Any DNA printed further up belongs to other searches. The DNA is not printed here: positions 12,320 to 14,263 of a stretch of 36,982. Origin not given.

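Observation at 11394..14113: Unassigned feeder steps: an OXC/HACL/ALS-type ThDP enzyme plus a carnitine-dehydrogenase/CRYL1-like NAD dehydrogenase where known sulfoacetaldehyde-forming enzymes would be expected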

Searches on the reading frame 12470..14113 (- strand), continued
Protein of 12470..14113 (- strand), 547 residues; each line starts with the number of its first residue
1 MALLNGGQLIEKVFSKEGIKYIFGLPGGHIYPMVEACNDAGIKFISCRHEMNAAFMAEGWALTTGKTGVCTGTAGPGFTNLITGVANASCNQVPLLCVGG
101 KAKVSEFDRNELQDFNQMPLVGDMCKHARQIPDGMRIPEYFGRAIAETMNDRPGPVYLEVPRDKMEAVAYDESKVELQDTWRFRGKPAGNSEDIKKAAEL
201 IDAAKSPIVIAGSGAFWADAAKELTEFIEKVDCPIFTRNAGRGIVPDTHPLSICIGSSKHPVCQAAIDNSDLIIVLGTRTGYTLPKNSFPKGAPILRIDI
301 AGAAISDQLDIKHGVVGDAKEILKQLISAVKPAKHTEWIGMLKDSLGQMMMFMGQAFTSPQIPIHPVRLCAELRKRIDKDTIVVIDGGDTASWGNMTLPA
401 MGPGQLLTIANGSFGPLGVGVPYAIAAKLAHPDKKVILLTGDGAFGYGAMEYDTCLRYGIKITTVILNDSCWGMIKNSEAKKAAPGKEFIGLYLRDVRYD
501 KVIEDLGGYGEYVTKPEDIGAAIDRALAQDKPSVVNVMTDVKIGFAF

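Call 69: search_solved_structures(query=L062:9473-11680:+, max_evalue=1e-100, show_alignments=1)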
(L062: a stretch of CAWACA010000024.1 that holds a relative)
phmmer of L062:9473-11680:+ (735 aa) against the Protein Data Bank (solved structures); distinct sequences matched with E-value up to 1e-100: 5.
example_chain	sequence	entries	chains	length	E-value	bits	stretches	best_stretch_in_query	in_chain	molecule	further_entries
7pt1_A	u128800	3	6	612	3.3e-120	405.9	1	179-730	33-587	2-hydroxyacyl-CoA lyase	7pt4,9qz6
7pt2_A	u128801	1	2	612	7.7e-120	404.7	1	179-730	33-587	2-hydroxyacyl-CoA lyase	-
9qz4_A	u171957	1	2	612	8.7e-120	404.5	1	179-730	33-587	2-hydroxyacyl-CoA lyase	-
9qz5_A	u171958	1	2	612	1.6e-119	403.7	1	179-730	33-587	2-hydroxyacyl-CoA lyase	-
7pt3_A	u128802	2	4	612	2.6e-119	402.9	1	179-730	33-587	2-hydroxyacyl-CoA lyase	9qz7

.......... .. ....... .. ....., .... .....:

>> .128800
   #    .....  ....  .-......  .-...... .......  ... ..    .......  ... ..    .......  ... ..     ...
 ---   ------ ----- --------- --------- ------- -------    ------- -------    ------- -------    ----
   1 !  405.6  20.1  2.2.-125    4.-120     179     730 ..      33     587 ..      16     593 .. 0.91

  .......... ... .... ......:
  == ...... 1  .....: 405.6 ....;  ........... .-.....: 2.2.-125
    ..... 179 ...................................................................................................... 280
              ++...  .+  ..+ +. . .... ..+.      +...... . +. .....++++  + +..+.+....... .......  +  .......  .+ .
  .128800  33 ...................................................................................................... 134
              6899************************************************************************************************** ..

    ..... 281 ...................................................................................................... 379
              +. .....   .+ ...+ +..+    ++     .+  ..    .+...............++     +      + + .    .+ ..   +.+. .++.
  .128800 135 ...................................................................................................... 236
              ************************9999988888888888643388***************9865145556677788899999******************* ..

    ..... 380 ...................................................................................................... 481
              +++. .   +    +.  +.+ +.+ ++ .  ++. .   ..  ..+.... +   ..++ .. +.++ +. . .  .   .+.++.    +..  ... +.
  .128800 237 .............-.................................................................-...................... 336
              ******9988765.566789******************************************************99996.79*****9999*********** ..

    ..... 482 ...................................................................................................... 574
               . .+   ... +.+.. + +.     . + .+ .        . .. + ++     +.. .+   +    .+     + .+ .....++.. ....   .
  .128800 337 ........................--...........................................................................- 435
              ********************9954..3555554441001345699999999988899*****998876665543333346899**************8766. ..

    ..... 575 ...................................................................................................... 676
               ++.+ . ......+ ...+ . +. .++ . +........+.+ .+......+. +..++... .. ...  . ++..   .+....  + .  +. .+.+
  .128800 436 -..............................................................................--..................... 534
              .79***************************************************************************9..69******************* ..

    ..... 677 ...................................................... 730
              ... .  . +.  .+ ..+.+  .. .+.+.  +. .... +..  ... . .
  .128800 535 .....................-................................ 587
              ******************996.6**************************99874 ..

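Call 70: search_solved_structures(query=L007:11692-12528:+, max_evalue=1e-25)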
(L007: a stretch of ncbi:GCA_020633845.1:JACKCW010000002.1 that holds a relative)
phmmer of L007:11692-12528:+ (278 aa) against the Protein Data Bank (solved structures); distinct sequences matched with E-value up to 1e-25: 8.
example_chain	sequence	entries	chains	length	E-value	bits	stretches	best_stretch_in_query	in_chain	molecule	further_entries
2et6_A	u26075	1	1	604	4.7e-36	128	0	3-195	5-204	(3R)-hydroxyacyl-CoA dehydrogenase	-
6vsp_A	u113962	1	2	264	7.6e-30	107.7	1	3-192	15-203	2,3-butanediol dehydrogenase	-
6xew_A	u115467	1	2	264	7.6e-30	107.7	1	3-192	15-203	2,3-butanediol dehydrogenase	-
6xex_A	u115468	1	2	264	5.1e-29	105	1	3-192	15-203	2,3-butanediol dehydrogenase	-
4npc_A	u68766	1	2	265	1.7e-28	103.2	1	5-219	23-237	Sorbitol dehydrogenase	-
4nbu_A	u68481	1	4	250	6.3e-28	101.4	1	2-190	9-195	3-oxoacyl-(Acyl-carrier-protein) reductase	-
5ha5_A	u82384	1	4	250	8.4e-27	97.7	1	3-195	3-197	Brucella ovis oxidoreductase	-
5er6_A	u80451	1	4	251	8.5e-27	97.7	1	3-195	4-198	Oxidoreductase, short chain dehydrogenase/reductase family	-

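Call 75: search_protein_families(library=pfam, proteins=[L015:18055-19554:+, L012:2208-3479:+, L015:2860-4794:-, L015:15908-17161:+, L015:17158-18054:+, L012:12878-14521:+, L016:13635-16148:+, L016:16183-17127:+, L013:13538-15298:+, L013:17495-18967:+], max_evalue=0.0001)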
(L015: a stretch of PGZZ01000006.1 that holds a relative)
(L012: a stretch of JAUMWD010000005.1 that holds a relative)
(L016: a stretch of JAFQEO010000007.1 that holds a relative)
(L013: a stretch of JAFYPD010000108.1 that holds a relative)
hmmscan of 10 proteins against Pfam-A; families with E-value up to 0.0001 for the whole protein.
L015:18055-19554:+ (499 aa): 2 families
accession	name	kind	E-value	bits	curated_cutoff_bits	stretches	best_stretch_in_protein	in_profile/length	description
PF02602.20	HEM4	-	1.4e-44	152.4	27.5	1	268-485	3-230/231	Uroporphyrinogen-III synthase HemD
PF00590.25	TP_methylase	-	3.9e-42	145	27.8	1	5-215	1-210/212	Tetrapyrrole (Corrin/Porphyrin) Methylases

L012:2208-3479:+ (423 aa): 3 families
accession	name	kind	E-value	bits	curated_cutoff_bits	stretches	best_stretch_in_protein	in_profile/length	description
PF01595.25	CNNM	-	6.9e-43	146.8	28.4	1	10-185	1-180/181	Cyclin M transmembrane N-terminal domain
PF00571.33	CBS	-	6.8e-14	52.4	24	1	272-321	7-56/57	CBS domain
PF03471.22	CorC_HlyC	-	2.3e-07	31.1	27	1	339-414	4-77/81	Transporter associated domain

L015:2860-4794:- (644 aa): 1 family
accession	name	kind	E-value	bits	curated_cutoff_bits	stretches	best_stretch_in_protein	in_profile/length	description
PF01496.24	V_ATPase_I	-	4.6e-22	78.2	30.7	2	221-400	242-424/815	V-type ATPase 116kDa subunit family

L015:15908-17161:+ (417 aa): 3 families
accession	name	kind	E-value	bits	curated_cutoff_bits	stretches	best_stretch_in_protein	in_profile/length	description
PF05201.20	GlutR_N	-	1.8e-41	141.9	27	1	9-152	2-150/151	Glutamyl-tRNAGlu reductase, N-terminal domain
PF01488.26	Shikimate_DH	-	1.3e-22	80.8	24.3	1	175-299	8-138/138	Shikimate / quinate 5-dehydrogenase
PF00745.25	GlutR_dimer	-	1.5e-17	64.1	22.9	1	313-411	1-99/99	Glutamyl-tRNAGlu reductase, dimerisation domain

L015:17158-18054:+ (298 aa): 2 families
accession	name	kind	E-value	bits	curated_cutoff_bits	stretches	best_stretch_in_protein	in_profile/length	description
PF01379.25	Porphobil_deam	-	8e-73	244.8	22.1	1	4-210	1-205/207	Porphobilinogen deaminase, dipyromethane cofactor binding domain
PF03900.20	Porphobil_deamC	-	1.5e-10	41.7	26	1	226-293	4-74/74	Porphobilinogen deaminase, C-terminal domain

L012:12878-14521:+ (547 aa): 4 families
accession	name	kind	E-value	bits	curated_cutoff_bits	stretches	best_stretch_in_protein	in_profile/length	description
PF07992.20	Pyr_redox_2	-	1.5e-67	228.5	26.1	1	1-289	1-278/291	Pyridine nucleotide-disulphide oxidoreductase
PF00070.33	Pyr_redox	-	6.9e-19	68.6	22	1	153-229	1-79/82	Pyridine nucleotide-disulphide oxidoreductase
PF02852.28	Pyr_redox_dim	-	4.8e-13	49.7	25.3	1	339-436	10-106/110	Pyridine nucleotide-disulphide oxidoreductase, dimerisation domain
PF13738.12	Pyr_redox_3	-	8e-06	25.7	30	0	155-182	1-29/305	Pyridine nucleotide-disulphide oxidoreductase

L016:13635-16148:+ (837 aa): 2 families
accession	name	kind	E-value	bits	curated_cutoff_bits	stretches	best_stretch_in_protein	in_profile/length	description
PF02901.20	PFL-like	-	1.4e-245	817.4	24.3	1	49-698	1-647/647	Pyruvate formate lyase-like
PF01228.26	Gly_radical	-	2e-31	109.1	22.2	1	715-818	2-106/106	Glycine radical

L016:16183-17127:+ (314 aa): 11 families
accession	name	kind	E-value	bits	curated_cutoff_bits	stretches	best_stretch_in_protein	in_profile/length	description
PF04055.27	Radical_SAM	-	3e-20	73.5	29.5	1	103-243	14-162/166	Radical SAM superfamily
PF12838.12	Fer4_7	-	7.6e-11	42.8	27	1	59-107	1-52/52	4Fe-4S dicluster domain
PF13353.11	Fer4_12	-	4.2e-10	40.5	22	1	21-49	2-30/137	4Fe-4S single cluster domain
PF13187.11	Fer4_9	-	1.6e-08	34.9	27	1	60-107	2-51/52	4Fe-4S dicluster domain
PF14697.11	Fer4_21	-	1.6e-07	31.8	35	1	57-104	5-52/59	4Fe-4S dicluster domain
PF12837.12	Fer4_6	-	2.2e-07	30.9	25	0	91-106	7-22/24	4Fe-4S binding domain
PF13237.11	Fer4_10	-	1.1e-06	28.8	25.5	1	56-103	5-52/53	4Fe-4S dicluster domain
PF00037.32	Fer4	-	3.4e-06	27.1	21.1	0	92-107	7-22/24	4Fe-4S binding domain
PF13484.11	Fer4_16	-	4.4e-06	27.8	30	0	93-111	2-20/66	4Fe-4S double cluster binding domain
PF12797.12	Fer4_2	-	9.8e-06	25.7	24.5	0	52-71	2-21/22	4Fe-4S binding domain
PF13534.11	Fer4_17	-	7.5e-05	23.6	22.2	0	54-75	40-61/61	4Fe-4S dicluster domain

L013:13538-15298:+ (586 aa): 2 families
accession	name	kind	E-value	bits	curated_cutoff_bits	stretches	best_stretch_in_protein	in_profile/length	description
PF01008.23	IF-2B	-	2.8e-74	250.3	22.4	1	53-351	2-278/280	Initiation factor 2 subunit family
PF00596.27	Aldolase_II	-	6.7e-52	176.5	22.2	1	378-557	1-182/183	Class II Aldolase and Adducin N-terminal domain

L013:17495-18967:+ (490 aa): 1 family
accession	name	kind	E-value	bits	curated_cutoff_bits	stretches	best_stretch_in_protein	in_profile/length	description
PF11193.13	DUF2812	-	1.9e-19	70.4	27.8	1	37-148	1-107/110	Protein of unknown function (DUF2812)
